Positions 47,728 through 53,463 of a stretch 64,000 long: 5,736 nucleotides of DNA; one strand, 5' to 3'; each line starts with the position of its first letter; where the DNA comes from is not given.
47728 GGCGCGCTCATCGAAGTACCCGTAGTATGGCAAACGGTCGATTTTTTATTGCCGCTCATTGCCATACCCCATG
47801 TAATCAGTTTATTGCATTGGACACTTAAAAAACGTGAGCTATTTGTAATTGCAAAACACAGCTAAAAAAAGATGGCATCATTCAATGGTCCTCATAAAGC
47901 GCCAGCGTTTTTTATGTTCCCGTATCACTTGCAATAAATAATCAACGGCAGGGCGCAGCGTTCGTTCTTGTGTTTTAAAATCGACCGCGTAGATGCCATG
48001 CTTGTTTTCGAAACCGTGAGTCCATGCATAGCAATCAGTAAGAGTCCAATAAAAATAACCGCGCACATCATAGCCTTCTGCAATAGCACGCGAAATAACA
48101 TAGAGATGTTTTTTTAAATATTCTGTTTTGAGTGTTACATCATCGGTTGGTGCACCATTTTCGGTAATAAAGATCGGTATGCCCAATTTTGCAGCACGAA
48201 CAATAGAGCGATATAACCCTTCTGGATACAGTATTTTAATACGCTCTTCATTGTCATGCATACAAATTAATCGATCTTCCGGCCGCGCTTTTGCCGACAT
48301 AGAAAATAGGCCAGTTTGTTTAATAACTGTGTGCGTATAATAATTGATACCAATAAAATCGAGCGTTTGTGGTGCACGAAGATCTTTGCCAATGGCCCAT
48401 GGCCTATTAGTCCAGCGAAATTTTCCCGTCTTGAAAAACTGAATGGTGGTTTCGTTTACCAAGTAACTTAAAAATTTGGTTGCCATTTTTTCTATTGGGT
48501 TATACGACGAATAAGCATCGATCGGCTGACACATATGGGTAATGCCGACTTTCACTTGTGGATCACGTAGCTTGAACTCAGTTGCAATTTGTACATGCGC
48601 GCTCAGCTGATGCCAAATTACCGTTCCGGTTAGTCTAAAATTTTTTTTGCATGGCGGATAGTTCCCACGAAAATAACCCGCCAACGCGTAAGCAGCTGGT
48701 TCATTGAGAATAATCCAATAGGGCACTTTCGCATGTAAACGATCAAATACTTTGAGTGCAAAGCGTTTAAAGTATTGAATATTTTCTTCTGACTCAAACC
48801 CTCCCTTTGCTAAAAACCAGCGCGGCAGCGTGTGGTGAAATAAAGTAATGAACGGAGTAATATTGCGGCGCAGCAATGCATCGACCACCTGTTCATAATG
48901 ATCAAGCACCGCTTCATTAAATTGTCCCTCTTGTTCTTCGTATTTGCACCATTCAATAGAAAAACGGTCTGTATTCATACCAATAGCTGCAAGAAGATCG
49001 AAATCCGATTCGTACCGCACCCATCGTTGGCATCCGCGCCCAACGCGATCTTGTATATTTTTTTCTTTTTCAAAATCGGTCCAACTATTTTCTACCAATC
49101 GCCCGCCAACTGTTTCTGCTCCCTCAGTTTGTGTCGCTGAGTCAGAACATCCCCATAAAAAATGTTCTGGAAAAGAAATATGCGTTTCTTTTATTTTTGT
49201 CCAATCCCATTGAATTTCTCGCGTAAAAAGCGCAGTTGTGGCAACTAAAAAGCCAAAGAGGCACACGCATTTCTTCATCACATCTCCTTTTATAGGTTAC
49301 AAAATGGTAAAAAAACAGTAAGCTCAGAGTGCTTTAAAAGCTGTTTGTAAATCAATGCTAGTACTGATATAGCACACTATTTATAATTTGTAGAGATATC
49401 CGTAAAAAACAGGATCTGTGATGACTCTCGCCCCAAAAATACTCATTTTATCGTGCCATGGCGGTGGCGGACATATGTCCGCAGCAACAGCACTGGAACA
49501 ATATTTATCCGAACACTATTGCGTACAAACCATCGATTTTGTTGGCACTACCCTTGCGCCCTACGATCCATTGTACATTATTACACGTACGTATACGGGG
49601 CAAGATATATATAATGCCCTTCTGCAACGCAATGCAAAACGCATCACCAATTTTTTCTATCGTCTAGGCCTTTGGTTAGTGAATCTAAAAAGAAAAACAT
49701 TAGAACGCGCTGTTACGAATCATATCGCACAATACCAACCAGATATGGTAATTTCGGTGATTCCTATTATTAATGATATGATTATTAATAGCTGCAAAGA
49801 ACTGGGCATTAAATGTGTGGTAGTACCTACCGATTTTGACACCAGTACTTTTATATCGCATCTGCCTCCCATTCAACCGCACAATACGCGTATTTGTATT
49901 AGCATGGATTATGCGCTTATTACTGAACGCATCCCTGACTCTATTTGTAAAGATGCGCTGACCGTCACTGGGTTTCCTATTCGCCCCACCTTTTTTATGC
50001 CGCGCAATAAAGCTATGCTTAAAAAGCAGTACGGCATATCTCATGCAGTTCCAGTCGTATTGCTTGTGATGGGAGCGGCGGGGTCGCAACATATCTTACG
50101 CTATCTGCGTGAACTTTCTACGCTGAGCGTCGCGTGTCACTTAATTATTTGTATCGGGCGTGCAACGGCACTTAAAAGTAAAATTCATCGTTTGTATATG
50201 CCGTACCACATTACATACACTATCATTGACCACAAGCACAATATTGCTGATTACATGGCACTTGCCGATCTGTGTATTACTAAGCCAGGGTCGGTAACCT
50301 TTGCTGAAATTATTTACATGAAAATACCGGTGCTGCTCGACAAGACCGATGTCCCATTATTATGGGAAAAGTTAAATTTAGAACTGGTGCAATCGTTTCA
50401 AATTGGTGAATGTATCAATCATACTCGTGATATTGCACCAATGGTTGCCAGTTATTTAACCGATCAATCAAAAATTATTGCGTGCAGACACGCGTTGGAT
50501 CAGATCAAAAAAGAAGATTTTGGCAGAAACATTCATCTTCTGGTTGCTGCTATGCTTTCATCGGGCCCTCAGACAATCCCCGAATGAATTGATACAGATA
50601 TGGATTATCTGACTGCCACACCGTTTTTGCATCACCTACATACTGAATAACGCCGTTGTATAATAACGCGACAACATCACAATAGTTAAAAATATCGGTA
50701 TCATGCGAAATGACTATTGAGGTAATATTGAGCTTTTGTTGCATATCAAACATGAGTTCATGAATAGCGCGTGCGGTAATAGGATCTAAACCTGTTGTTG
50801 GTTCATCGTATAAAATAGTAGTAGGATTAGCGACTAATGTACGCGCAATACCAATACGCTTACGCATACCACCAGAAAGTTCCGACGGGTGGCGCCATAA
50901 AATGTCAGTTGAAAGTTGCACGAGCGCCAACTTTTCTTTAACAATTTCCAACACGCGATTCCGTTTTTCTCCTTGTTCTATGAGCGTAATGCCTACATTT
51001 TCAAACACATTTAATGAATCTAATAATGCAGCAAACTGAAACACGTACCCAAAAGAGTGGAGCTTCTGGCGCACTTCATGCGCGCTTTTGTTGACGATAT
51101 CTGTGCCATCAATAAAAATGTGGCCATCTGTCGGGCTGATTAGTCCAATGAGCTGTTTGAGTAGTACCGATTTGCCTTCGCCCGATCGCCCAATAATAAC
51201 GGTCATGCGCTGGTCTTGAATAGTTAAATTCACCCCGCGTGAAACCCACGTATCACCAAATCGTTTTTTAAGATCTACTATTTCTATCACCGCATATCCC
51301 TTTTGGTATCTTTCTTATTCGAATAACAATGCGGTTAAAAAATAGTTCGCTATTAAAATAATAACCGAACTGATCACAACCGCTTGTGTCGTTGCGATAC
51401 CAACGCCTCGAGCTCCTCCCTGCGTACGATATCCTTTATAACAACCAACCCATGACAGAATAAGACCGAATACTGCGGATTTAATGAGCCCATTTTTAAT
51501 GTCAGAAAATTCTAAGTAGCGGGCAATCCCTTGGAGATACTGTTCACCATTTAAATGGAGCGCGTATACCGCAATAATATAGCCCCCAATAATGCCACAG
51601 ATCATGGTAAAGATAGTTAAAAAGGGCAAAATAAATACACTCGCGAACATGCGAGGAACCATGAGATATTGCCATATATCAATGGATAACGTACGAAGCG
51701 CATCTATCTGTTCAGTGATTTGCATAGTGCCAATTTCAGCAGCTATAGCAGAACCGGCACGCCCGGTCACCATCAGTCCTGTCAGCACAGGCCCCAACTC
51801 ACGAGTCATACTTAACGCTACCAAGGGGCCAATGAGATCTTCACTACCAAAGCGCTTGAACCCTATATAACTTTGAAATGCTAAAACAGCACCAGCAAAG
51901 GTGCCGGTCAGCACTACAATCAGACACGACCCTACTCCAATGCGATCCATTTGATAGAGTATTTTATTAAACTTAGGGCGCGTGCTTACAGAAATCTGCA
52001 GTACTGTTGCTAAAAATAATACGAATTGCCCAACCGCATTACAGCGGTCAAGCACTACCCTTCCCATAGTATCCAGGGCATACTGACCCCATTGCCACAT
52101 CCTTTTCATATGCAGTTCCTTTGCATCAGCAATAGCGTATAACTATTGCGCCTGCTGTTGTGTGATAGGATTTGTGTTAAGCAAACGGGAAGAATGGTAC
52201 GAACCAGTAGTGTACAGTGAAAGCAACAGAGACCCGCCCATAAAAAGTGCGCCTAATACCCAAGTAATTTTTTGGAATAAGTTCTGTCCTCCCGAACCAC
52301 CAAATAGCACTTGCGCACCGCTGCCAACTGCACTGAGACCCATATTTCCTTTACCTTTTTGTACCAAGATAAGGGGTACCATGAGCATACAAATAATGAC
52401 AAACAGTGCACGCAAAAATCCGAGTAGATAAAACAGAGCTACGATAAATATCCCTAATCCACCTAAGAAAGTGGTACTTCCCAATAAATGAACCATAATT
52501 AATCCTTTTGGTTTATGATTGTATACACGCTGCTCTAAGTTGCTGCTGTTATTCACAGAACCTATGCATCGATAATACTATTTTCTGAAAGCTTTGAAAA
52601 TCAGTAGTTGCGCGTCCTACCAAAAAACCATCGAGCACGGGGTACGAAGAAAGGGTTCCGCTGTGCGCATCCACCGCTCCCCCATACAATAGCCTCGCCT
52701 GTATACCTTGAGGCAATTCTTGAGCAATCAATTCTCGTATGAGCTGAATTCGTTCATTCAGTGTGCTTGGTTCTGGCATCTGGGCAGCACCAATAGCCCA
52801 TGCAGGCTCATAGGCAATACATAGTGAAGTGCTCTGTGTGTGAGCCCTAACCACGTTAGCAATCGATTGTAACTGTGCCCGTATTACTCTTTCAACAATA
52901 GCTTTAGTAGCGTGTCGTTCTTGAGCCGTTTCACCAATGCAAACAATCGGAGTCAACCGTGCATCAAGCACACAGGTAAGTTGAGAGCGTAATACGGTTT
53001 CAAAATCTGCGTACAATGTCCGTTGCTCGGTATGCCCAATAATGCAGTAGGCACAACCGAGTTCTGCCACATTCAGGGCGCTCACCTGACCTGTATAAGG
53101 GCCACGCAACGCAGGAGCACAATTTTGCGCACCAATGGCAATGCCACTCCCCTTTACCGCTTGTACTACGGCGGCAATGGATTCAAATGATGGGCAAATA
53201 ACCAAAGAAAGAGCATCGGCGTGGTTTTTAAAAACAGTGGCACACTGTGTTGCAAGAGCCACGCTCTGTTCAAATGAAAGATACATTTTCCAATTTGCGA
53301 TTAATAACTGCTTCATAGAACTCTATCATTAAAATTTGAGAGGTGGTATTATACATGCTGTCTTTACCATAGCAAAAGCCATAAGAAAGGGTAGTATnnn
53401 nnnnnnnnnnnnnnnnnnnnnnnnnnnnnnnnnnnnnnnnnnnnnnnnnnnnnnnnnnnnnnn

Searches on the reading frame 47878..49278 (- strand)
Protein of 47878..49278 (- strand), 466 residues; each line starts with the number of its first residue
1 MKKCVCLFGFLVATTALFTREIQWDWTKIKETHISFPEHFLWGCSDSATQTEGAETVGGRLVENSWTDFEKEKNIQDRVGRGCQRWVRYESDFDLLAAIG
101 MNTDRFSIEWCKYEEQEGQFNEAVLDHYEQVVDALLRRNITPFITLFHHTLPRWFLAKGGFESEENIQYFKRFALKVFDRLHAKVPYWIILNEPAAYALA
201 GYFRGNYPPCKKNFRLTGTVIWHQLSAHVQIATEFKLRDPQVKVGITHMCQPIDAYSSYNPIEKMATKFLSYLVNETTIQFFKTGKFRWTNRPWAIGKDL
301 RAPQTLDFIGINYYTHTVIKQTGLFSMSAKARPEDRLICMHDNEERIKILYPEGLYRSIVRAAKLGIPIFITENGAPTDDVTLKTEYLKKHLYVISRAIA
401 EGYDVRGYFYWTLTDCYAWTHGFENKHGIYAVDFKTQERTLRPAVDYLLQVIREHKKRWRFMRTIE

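Call 39: search_protein_families(library=pfam, proteins=[window:47878-49278:-], max_evalue=0.001)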
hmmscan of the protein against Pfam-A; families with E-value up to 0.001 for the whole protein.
window:47878-49278:- (466 aa): 3 families
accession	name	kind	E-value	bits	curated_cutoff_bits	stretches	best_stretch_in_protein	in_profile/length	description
PF00232.24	Glyco_hydro_1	-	2.6e-79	267.2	22.6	1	34-456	3-452/453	Glycosyl hydrolase family 1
PF00150.24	Cellulase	-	1.3e-05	25.3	23.5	1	88-195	22-131/272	Cellulase (glycosyl hydrolase family 5)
PF00331.26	Glyco_hydro_10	-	0.00065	19.5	22.1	0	352-438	214-301/311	Glycosyl hydrolase family 10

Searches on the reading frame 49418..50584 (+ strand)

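Call 39: search_protein_families(library=pfam, proteins=[window:49418-50584:+], max_evalue=0.001)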
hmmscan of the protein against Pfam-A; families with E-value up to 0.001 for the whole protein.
window:49418-50584:+ (389 aa): 2 families
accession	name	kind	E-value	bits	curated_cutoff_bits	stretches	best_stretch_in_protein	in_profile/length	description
PF04101.22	Glyco_tran_28_C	-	1.8e-06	28.6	22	1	219-306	7-95/166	Glycosyltransferase family 28 C-terminal domain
PF06925.17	MGDG_synth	-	4.4e-05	24.1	25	1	19-188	1-169/169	Monogalactosyldiacylglycerol (MGDG) synthase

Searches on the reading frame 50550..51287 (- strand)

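Call 69: search_protein_families(library=pfam, proteins=[window:50550-51287:-], max_evalue=0.00001)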
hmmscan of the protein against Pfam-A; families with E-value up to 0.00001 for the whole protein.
window:50550-51287:- (245 aa): 1 family
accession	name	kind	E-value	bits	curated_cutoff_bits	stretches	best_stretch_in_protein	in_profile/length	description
PF00005.33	ABC_tran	-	9.7e-31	107.6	25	1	18-165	3-137/137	ABC transporter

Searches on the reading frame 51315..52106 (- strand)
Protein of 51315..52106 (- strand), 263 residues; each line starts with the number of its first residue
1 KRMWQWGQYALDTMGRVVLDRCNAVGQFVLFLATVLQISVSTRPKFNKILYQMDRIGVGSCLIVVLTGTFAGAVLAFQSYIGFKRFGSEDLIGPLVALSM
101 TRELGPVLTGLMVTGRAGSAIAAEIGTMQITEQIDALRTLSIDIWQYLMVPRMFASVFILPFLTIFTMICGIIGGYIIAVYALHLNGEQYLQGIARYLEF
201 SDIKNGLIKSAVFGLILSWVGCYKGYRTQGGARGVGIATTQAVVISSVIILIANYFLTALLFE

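Call 69: search_protein_families(library=pfam, proteins=[window:51315-52106:-], max_evalue=0.00001)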
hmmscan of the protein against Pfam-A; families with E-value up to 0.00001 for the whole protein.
window:51315-52106:- (263 aa): 1 family
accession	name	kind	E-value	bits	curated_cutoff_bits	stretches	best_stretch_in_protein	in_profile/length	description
PF02405.21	MlaE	-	4.2e-81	272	22.5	1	50-260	2-212/212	Permease MlaE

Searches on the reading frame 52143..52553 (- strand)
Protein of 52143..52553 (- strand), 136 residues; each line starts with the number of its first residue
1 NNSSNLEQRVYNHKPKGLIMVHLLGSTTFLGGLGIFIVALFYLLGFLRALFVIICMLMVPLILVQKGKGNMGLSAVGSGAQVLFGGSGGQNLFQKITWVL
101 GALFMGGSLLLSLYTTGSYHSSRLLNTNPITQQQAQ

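Call 69: search_protein_families(library=pfam, proteins=[window:52143-52553:-], max_evalue=0.00001)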
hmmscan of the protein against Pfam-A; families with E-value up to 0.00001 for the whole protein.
window:52143-52553:- (136 aa): 1 family
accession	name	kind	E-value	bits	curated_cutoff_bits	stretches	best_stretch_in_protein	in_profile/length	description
PF03840.19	SecG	-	1e-14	54.8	29.2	1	46-113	1-69/70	Preprotein translocase SecG subunit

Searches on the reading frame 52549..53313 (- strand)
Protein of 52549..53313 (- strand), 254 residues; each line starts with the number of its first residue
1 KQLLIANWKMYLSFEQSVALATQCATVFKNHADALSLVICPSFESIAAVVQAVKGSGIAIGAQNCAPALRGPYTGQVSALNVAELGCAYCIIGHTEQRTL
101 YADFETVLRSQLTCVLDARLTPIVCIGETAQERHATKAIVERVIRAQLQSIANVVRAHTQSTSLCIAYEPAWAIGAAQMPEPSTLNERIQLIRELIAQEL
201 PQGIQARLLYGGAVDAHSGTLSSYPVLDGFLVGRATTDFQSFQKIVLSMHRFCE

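Call 32: find_related_loci(query=window:52549-53313:-, collection=genome_contigs, flank=10000)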
Query window:52549-53313:- (254 aa) in genome_contigs; peptide patterns used: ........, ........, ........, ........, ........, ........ (x = any residue, [..] = any of these).
309 stretches matched a pattern; 141 encode a relative of the query (tblastn E <= 1e-3); the best 80 are kept; 80 distinct loci.
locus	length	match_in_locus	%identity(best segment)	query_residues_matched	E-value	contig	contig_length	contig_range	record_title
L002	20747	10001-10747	36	1-251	9e-53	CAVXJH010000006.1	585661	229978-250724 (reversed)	MAG: Candidatus Babeliales bacterium isolate MFD03323.bin.2.33 genome assembly, contig: contig_45610, whole genome shotg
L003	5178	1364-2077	36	3-247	2e-49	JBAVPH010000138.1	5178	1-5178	MAG: Candidatus Babeliales bacterium isolate MFD02553_ilm_asm_bin1 k127_15688, whole genome shotgun sequence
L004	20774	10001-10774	37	1-254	4e-48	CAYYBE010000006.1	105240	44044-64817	MAG TPA_asm: uncultured Candidatus Babeliaceae bacterium isolate SRP302447_co3_232 genome assembly, contig: NODE_526_len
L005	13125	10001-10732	32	3-249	1e-46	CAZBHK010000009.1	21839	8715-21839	MAG TPA_asm: uncultured Pseudomonadota bacterium isolate SRP062349_co2_272 genome assembly, contig: NODE_1298_length_218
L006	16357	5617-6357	37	1-246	2e-43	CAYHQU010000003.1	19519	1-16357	MAG TPA_asm: uncultured Gammaproteobacteria bacterium isolate ERP119705_co14_218 genome assembly, contig: NODE_2796_leng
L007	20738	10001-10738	36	1-246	5e-43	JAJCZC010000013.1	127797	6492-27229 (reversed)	MAG: Candidatus Dependentiae bacterium isolate OFTM133 OFTM133_12, whole genome shotgun sequence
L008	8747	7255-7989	32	1-246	2e-42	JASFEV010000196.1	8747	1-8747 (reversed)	MAG: Desulfobacterales bacterium isolate D0606M20metaG_Bin_156 D0606M20metaG_FD_scaffold_745_c1, whole genome shotgun se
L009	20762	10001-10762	35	1-252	9e-43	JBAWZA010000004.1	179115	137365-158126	MAG: bacterium isolate ELA103 MAG103_4, whole genome shotgun sequence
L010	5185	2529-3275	33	1-246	8e-42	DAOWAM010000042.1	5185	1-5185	MAG TPA_asm: bacterium isolate CSMAG_1835 CSMAG_1835_k141_4463667_length_5185_cov_13.0000, whole genome shotgun sequence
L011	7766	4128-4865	33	1-246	2e-41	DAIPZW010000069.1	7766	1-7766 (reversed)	MAG TPA_asm: Bacteroidales bacterium isolate CTOTU14813 NODE_2244_length_7766_cov_12.832577, whole genome shotgun sequen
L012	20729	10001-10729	35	1-246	1e-41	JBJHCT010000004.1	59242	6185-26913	MAG: Candidatus Saccharibacteria bacterium isolate SF2967_J5348.maxbin.058 NODE_639_length_59242_cov_1.833393, whole gen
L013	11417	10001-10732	35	1-245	5e-41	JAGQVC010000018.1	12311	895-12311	MAG: Bacteroidetes bacterium isolate HKST-UBA05 NODE_18_length_12311_cov_3.405754, whole genome shotgun sequence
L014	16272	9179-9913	35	3-254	5e-41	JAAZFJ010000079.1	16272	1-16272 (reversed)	MAG: Syntrophomonadaceae bacterium isolate AS10tlH2TH_207 52281_AS10, whole genome shotgun sequence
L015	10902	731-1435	32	2-242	2e-40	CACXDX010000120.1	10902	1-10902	MAG: uncultured Firmicutes bacterium isolate RUG11176 genome assembly, contig: RUG11176_asm_120, whole genome shotgun se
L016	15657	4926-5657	35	1-249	6e-40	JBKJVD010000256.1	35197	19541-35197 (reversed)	MAG: Thermoanaerobaculia bacterium isolate ant_bin.94 S1Ck117_4767162_flag_0_multi_12.0000_len_35197, whole genome shotg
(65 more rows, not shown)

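Call 38: search_protein_families(library=pfam, proteins=[L002:9213-9821:-, L002:7988-9178:-, L002:6263-7564:-, L002:4606-6075:-, L002:2807-4057:-, L004:8555-9403:+, L004:5752-8613:+, L004:4374-5630:+], max_evalue=0.001)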
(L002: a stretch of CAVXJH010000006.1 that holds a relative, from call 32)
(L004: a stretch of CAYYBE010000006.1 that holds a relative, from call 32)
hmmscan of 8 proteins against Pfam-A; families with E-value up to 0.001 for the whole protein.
L002:9213-9821:- (202 aa): 2 families
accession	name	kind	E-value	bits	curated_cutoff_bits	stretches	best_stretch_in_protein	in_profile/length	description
PF00583.31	Acetyltransf_1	-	4.2e-09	37.1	20.7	1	35-141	16-101/116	Acetyltransferase (GNAT) family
PF13508.13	Acetyltransf_7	-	0.00018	22.2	27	1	55-138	3-67/84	Acetyltransferase (GNAT) domain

L002:7988-9178:- (396 aa): 4 families
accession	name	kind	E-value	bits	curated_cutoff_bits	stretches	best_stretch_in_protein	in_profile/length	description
PF13637.12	Ank_4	-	9.5e-09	35.8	22.7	0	237-265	12-40/50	Ankyrin repeats (many copies)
PF00023.36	Ank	-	2.1e-08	34.4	21.1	0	329-364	3-29/33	Ankyrin repeat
PF12796.13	Ank_2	-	4.4e-08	34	27.3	1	203-283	11-89/90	Ankyrin repeats (3 copies)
PF13606.12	Ank_3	-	2.2e-06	27.9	22.3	0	225-250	5-30/30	Ankyrin repeat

L002:6263-7564:- (433 aa): 0 families

L002:4606-6075:- (489 aa): 1 family
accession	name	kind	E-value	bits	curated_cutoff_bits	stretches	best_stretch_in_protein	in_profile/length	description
PF13606.12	Ank_3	-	0.00076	20.2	22.3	0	331-357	3-29/30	Ankyrin repeat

L002:2807-4057:- (416 aa): 4 families
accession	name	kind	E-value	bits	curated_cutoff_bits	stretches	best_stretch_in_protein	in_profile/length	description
PF01593.30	Amino_oxidase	-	2.9e-15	57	19.8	1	10-264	2-266/443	Flavin containing amine oxidoreductase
PF13450.12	NAD_binding_8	-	2.3e-12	47.5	21.9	1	4-61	1-55/68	NAD(P)-binding Rossmann-like domain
PF01266.30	DAO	-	6e-06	26.5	27.9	1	2-37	2-38/353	FAD dependent oxidoreductase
PF03486.20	HI0933_like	-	8.3e-05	22.6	50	0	2-34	3-36/244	HI0933-like protein Rossmann domain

L004:8555-9403:+ (283 aa): 2 families
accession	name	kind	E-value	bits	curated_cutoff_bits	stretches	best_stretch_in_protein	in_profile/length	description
PF00730.31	HhH-GPD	-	2.3e-13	50.8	26.2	1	50-171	1-96/108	HhH-GPD superfamily base excision DNA repair protein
PF00633.29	HHH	-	0.00047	20.3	24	1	115-143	2-30/30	Helix-hairpin-helix motif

L004:5752-8613:+ (954 aa): 2 families
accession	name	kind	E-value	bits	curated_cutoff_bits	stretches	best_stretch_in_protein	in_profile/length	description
PF05193.26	Peptidase_M16_C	-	7e-54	182.9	23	2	169-345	1-179/181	Peptidase M16 inactive domain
PF00675.25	Peptidase_M16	-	3.7e-41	140.9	22.3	2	22-162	6-147/149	Insulinase (Peptidase family M16)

L004:4374-5630:+ (419 aa): 1 family
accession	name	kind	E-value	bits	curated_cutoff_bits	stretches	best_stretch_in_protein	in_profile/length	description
PF23414.1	Beta-prop_EML_2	-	0.00064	19.6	90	0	137-223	35-123/266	Echinoderm microtubule-associated protein second beta-propeller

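Call 61: list_cluster_members(proteins=[P0001, P0003, window:52549-53313:-])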
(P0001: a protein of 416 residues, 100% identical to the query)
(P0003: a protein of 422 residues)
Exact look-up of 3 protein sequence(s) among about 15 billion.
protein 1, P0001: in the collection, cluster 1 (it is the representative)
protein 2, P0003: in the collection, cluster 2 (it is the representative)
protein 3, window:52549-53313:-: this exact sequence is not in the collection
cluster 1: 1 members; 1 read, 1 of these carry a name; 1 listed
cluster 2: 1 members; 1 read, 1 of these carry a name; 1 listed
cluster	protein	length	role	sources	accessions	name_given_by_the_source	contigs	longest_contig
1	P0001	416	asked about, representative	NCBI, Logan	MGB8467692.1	MAG: hypothetical protein WCE21_01695 [Candidatus Babeliales bacterium]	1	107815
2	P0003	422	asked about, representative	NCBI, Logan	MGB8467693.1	MAG: hypothetical protein WCE21_01700 [Candidatus Babeliales bacterium]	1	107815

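Call 69: search_protein_families(library=pfam, proteins=[window:52549-53313:-], max_evalue=0.00001)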
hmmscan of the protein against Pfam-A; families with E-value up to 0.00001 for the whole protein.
window:52549-53313:- (254 aa): 1 family
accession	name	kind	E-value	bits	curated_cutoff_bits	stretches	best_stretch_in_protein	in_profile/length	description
PF00121.24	TIM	-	1.3e-58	198.8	20.1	1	3-246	2-242/245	Triosephosphate isomerase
